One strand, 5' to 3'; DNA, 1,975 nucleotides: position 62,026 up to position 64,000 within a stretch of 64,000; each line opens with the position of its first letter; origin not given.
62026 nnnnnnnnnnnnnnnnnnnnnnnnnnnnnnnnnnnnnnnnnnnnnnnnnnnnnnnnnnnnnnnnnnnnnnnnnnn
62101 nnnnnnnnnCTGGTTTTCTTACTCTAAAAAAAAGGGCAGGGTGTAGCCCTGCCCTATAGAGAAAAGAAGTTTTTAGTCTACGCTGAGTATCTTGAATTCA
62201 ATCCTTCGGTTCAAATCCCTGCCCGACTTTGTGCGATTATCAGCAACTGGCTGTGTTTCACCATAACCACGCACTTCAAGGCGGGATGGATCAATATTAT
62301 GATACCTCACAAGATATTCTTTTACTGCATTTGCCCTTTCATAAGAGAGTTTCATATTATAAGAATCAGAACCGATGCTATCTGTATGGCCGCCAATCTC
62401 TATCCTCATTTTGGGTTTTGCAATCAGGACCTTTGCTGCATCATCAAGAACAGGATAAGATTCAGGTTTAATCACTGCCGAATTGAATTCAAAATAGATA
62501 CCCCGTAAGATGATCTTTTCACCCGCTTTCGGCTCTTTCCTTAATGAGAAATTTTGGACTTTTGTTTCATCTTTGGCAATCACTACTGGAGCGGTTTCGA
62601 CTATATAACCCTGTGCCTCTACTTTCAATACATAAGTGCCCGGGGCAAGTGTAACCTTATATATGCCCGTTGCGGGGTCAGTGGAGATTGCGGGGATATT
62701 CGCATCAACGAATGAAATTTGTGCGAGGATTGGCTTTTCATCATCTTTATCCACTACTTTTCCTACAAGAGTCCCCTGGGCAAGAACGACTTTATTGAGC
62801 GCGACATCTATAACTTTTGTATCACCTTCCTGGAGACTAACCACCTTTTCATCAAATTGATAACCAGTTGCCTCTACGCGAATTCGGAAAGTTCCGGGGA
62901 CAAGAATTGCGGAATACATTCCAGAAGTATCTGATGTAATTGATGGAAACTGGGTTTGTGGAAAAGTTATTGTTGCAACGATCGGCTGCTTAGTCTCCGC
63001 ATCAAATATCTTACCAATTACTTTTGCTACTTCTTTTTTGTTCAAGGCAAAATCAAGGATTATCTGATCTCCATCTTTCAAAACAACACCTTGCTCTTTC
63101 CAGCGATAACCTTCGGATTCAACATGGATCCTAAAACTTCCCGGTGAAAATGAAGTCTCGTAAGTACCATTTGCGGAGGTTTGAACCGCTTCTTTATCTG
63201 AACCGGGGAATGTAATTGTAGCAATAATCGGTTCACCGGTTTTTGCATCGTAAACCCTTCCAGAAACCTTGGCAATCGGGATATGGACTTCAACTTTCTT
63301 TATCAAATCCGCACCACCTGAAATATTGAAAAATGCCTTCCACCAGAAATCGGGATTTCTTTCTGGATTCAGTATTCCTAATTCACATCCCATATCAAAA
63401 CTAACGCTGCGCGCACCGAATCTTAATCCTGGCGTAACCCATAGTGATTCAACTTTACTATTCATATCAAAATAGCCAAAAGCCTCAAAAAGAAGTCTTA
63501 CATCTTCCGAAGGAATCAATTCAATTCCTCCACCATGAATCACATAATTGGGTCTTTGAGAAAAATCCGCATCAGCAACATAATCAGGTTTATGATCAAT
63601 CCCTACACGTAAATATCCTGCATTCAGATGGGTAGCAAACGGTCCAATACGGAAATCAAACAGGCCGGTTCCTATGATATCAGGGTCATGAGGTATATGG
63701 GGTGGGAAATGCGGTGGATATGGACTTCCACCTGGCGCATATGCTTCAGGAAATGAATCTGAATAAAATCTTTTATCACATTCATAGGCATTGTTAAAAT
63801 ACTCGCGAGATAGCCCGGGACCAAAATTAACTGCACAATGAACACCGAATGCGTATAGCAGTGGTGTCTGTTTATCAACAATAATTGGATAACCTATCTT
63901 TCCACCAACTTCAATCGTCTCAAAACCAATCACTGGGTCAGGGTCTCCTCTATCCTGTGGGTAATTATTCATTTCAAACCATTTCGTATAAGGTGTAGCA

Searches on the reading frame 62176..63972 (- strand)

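Call 25: search_protein_families(library=pfam, proteins=[window:62176-63972:-], max_evalue=0.001)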
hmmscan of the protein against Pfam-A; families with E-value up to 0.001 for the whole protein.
window:62176-63972:- (599 aa): 6 families
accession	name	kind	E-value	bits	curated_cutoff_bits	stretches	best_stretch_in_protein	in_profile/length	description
PF13620.12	CarboxypepD_reg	-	1.4e-26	93.1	32.3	3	236-310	2-81/82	Carboxypeptidase regulatory-like domain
PF00691.25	OmpA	-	4.2e-25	88.4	27.2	1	493-589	1-98/98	OmpA family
PF13715.12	CarbopepD_reg_2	-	5e-25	87.8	32.2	3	236-315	1-81/88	CarboxypepD_reg-like domain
PF08308.17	PEGA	-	5.6e-08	33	20.8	0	440-473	29-63/71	PEGA domain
PF12985.13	DUF3869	-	1.5e-06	28.8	24.5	1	236-291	8-61/85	Domain of unknown function (DUF3869)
PF05359.17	DUF748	-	0.00037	19.1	50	0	489-532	878-921/1037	Domain of Unknown Function (DUF748)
